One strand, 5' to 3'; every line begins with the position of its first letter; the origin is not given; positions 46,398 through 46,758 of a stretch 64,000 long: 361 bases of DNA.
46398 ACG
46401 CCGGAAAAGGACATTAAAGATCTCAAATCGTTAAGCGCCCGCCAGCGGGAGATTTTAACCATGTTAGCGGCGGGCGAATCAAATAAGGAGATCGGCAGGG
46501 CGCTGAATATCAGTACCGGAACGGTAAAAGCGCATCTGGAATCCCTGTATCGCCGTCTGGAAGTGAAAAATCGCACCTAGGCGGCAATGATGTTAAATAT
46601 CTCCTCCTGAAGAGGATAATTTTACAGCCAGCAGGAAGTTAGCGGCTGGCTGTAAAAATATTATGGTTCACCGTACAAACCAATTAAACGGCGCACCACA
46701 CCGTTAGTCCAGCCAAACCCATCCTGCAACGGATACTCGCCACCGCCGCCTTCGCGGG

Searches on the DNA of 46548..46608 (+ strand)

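Call 16: search_dna_similar(query=window:46548-46608:+, collection=ecoli_genomes, mode=near, max_rows=10)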
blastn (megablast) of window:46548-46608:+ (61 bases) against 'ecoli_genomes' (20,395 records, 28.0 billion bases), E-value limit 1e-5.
Records with a match: 5411; places in all: 5415; records where one place covers at least 80% of the query: 5408.
Genomes with a match: 5411 of 5426; with a place that covers at least 80% of the query: 5408. Places per genome that has any: lowest 1, median 1, highest 2. On chromosomes: 5415 places; on plasmids: 0.
Best place of each record, by identity: >=99% 10; 95-99% 5401.
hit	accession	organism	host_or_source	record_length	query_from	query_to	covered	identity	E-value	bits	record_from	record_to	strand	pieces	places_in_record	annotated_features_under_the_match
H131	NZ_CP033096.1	Escherichia coli strain CP53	pig feces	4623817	1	61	100%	100.0%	5e-23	113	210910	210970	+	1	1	yhjB: helix-turn-helix transcriptional regulator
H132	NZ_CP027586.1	Escherichia coli strain 2012EL-2448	Homo sapiens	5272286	1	61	100%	100.0%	5e-23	113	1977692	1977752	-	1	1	yhjB: helix-turn-helix transcriptional regulator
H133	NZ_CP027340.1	Escherichia coli strain 2015C-3121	Homo sapiens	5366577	1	61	100%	100.0%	5e-23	113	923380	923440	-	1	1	yhjB: helix-turn-helix transcriptional regulator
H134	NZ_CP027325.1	Escherichia coli strain 2013C-4830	Homo sapiens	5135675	1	61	100%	100.0%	5e-23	113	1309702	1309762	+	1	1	yhjB: helix-turn-helix transcriptional regulator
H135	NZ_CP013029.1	Escherichia coli strain 2012C-4227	Homo sapiens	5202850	1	61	100%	100.0%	5e-23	113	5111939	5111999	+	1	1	yhjB: helix-turn-helix transcriptional regulator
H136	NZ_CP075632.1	Escherichia coli strain 2018-166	Homo sapiens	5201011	1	61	100%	100.0%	5e-23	113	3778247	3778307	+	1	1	yhjB: helix-turn-helix transcriptional regulator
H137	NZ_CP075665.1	Escherichia coli strain STEC2018-553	Homo sapiens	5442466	1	61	100%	100.0%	5e-23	113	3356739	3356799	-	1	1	yhjB: helix-turn-helix transcriptional regulator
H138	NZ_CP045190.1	Escherichia coli strain NT1F31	pig manure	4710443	1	61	100%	100.0%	5e-23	113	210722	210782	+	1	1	yhjB: helix-turn-helix transcriptional regulator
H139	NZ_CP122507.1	Escherichia coli strain W444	pig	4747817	1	61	100%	100.0%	5e-23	113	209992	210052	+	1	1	yhjB: helix-turn-helix transcriptional regulator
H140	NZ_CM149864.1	Escherichia coli strain LCP22S3_I2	Sus scrofa domesticus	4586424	1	61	100%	100.0%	5e-23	113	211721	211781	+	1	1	yhjB: helix-turn-helix transcriptional regulator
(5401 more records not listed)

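Call 32: get_annotated_region(hit=H131, flank=8000)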
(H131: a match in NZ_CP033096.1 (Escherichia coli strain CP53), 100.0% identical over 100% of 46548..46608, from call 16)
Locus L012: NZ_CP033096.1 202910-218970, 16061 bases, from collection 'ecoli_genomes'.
description: Escherichia coli strain CP53 chromosome, complete genome
organism: Escherichia coli strain CP53 (NCBI taxid 562)
replicon: chromosome; assembly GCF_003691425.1
host: -; source: pig feces; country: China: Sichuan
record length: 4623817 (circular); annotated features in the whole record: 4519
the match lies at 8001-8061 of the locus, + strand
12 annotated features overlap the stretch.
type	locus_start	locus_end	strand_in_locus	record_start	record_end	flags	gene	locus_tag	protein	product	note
CDS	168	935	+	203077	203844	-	pdeH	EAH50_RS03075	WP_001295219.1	cyclic-guanylate-specific phosphodiesterase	-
CDS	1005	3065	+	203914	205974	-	yhjG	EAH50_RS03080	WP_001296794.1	AsmA family protein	-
CDS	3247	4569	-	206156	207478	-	yhjE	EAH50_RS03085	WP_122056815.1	MFS transporter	-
CDS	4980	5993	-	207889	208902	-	yhjD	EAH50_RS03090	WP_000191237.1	inner membrane protein YhjD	-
CDS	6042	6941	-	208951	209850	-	rcdB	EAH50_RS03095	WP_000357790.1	LysR family transcriptional regulator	-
CDS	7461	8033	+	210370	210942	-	yhjB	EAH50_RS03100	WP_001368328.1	helix-turn-helix transcriptional regulator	-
CDS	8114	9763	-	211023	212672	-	treF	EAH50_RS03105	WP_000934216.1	alpha,alpha-trehalase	-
CDS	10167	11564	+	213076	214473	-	ccp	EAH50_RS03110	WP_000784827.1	cytochrome c peroxidase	-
CDS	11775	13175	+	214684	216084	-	gadA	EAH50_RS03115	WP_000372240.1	glutamate decarboxylase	-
CDS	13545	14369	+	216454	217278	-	gadX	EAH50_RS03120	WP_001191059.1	acid resistance transcriptional activator GadX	-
CDS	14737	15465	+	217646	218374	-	gadW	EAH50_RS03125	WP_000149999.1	acid resistance transcriptional activator GadW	-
CDS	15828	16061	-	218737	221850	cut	mdtF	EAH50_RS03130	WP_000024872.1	multidrug efflux pump RND permease MdtF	-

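Call 33: get_annotated_region(hit=H132, flank=8000)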
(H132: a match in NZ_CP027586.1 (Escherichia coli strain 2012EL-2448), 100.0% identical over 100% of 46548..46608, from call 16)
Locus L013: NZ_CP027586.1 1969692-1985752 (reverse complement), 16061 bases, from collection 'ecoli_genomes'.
description: Escherichia coli strain 2012EL-2448 chromosome, complete genome
organism: Escherichia coli strain 2012EL-2448 (NCBI taxid 562)
replicon: chromosome; assembly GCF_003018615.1
host: Homo sapiens; source: stool; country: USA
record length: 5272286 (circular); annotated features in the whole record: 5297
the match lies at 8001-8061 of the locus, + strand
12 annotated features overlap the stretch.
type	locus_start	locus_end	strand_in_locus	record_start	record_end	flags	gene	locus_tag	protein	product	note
CDS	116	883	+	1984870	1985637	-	pdeH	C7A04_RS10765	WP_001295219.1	cyclic-guanylate-specific phosphodiesterase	-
CDS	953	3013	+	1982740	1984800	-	yhjG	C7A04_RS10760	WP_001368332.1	AsmA family protein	-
CDS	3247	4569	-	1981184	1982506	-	yhjE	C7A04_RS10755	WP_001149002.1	MFS transporter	-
CDS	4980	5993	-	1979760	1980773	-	yhjD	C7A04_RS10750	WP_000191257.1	inner membrane protein YhjD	-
CDS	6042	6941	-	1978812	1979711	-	rcdB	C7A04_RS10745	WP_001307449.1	LysR family transcriptional regulator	-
CDS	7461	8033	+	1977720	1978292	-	yhjB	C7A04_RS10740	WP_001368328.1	helix-turn-helix transcriptional regulator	-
CDS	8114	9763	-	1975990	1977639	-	treF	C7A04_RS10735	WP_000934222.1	alpha,alpha-trehalase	-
CDS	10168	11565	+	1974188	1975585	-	ccp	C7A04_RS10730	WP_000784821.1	cytochrome c peroxidase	-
CDS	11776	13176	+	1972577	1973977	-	gadA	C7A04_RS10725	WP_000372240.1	glutamate decarboxylase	-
CDS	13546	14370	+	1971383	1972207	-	gadX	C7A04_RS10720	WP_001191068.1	acid resistance transcriptional activator GadX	-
CDS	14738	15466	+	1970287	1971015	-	gadW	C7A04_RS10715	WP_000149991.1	acid resistance transcriptional activator GadW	-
CDS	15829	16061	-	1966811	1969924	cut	mdtF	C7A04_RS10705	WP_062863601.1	multidrug efflux pump RND permease MdtF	-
